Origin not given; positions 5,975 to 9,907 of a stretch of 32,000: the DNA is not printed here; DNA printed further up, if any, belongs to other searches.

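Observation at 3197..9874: Fur-box-fronted module of a giant TonB-dependent receptor, a Cys-free TbpB-fold secreted protein and Slam: a candidate Slam-dependent hemophore-type uptake system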

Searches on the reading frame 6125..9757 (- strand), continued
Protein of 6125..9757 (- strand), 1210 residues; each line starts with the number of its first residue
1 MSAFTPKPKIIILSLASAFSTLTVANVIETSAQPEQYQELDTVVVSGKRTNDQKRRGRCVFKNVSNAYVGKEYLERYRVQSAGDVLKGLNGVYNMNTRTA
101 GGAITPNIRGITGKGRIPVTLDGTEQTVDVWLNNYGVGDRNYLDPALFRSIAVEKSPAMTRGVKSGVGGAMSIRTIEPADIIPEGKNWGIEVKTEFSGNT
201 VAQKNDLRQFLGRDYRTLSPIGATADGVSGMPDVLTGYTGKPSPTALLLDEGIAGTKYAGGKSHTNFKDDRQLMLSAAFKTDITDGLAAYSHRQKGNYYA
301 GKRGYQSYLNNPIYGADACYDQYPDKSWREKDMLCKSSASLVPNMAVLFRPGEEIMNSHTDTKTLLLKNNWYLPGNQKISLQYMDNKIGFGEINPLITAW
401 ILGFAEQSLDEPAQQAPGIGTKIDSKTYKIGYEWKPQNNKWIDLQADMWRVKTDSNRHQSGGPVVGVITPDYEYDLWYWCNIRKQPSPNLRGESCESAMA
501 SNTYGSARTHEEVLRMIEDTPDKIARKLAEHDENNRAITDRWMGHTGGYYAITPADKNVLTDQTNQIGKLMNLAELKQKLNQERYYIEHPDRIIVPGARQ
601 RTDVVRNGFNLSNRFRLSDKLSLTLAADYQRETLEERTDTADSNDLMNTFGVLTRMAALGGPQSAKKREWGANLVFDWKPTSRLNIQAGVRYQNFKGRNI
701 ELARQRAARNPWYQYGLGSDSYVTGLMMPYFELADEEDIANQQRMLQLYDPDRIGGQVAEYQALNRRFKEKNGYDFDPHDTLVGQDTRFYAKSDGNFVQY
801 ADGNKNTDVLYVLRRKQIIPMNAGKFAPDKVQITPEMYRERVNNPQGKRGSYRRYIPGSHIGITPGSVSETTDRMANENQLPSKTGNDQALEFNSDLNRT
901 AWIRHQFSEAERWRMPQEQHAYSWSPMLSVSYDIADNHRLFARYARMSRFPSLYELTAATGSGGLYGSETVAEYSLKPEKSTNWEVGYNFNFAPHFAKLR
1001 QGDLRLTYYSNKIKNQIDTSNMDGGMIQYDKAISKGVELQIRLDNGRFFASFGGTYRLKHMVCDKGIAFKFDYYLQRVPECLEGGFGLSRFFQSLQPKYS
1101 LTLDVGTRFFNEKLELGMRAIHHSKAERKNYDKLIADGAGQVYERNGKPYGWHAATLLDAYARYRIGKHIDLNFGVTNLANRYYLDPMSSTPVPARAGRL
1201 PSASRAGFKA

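Call 80: search_solved_structures(query=A5, max_evalue=1e-15, show_alignments=2)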
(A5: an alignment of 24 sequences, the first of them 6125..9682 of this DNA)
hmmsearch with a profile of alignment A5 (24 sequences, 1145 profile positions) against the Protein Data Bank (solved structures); distinct sequences matched with E-value up to 1e-15: 4.
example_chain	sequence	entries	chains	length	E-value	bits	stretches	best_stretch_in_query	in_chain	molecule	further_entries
5c58_A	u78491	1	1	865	2.9e-23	84.9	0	40-201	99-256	HasR protein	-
3ddr_A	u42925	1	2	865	3.9e-23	84.5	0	40-201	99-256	HasR protein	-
3csl_A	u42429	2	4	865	4.2e-23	84.3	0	40-201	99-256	HasR protein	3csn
8the_A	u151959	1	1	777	5.2e-20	74.1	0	71-199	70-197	Heme/hemoglobin uptake outer membrane receptor PhuR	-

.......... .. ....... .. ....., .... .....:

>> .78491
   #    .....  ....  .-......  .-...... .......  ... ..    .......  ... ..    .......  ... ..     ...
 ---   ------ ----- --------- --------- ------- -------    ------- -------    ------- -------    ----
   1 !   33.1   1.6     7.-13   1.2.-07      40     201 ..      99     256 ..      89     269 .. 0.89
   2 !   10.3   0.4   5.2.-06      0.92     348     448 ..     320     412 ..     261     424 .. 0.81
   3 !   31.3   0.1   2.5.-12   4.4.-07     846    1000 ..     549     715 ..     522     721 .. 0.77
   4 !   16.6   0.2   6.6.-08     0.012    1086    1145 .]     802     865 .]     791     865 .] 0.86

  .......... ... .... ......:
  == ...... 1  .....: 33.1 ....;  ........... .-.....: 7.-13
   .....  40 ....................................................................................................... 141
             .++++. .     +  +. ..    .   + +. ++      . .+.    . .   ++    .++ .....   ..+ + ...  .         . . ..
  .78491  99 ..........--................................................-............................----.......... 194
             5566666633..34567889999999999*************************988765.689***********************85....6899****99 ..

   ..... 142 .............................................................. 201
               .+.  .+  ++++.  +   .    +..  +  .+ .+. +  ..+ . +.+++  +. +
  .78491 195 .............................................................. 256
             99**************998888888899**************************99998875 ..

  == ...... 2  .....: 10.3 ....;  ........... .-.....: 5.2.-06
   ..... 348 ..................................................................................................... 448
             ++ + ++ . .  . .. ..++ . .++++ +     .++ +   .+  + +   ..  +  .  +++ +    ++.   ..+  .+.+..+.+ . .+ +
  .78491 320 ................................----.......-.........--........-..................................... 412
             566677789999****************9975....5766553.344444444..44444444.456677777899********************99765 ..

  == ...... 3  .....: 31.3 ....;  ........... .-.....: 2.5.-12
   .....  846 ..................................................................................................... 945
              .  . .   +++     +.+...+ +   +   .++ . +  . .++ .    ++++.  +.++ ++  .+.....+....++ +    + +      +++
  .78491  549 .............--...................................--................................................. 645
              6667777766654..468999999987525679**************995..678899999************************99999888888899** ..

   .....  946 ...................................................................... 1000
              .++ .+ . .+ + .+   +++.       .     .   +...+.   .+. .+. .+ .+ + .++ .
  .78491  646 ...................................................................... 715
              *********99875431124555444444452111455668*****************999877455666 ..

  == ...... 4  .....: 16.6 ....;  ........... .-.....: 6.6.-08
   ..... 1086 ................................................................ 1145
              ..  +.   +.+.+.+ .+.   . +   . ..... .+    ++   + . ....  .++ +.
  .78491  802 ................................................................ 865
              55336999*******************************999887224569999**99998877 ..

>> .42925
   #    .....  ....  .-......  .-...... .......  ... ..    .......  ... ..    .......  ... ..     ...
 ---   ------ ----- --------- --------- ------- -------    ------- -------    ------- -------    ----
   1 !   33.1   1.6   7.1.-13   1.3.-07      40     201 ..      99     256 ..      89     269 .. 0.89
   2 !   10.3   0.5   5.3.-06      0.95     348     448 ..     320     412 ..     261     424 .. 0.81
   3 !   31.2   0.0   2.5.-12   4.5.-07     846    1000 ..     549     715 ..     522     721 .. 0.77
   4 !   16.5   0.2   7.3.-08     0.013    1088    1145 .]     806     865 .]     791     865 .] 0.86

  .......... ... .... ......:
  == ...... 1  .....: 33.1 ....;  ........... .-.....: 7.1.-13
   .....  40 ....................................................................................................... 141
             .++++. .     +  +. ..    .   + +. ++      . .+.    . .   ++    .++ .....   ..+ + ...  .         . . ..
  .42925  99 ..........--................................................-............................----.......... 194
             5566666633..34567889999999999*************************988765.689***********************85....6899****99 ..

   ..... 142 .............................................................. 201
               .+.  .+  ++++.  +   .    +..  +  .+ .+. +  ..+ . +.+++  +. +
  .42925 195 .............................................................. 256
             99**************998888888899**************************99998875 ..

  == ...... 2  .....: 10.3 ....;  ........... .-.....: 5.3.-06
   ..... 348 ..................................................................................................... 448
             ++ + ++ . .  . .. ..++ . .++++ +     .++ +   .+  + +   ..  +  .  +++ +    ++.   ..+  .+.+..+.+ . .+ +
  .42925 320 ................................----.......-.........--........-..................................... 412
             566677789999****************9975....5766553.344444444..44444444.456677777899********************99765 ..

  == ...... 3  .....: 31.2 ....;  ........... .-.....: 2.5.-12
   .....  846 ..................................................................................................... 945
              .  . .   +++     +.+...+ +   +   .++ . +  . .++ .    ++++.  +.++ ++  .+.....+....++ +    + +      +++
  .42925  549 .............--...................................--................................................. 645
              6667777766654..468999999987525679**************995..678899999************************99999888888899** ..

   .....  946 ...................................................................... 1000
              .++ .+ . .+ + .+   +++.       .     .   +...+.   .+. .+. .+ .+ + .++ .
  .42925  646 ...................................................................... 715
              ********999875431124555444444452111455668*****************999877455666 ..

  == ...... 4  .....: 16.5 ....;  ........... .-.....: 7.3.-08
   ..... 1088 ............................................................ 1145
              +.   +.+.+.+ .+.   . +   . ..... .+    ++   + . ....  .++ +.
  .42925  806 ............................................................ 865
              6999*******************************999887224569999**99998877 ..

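Call 86: find_encoding_contigs(protein=P0211, flank=6000, max_places=2)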
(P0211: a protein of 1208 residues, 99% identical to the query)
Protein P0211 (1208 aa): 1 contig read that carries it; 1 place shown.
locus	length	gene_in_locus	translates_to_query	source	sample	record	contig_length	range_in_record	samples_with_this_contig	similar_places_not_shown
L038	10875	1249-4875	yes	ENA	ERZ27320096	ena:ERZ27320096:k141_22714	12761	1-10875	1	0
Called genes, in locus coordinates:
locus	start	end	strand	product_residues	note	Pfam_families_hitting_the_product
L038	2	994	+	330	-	PF00926:DHBP_synthase, PF00925:GTP_cyclohydro2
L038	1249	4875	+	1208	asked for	PF07715:Plug, PF00593:TonB_dep_Rec_b-barrel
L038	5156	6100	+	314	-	-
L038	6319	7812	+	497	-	PF24575:TPR_Slam, PF13432:TPR_16 (faint), PF14559:TPR_19 (weak), PF04575:SlipAM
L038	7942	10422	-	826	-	PF00343:Phosphorylase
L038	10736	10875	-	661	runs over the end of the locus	PF02922:CBM_48, PF00128:Alpha-amylase, PF18390:GlgX_C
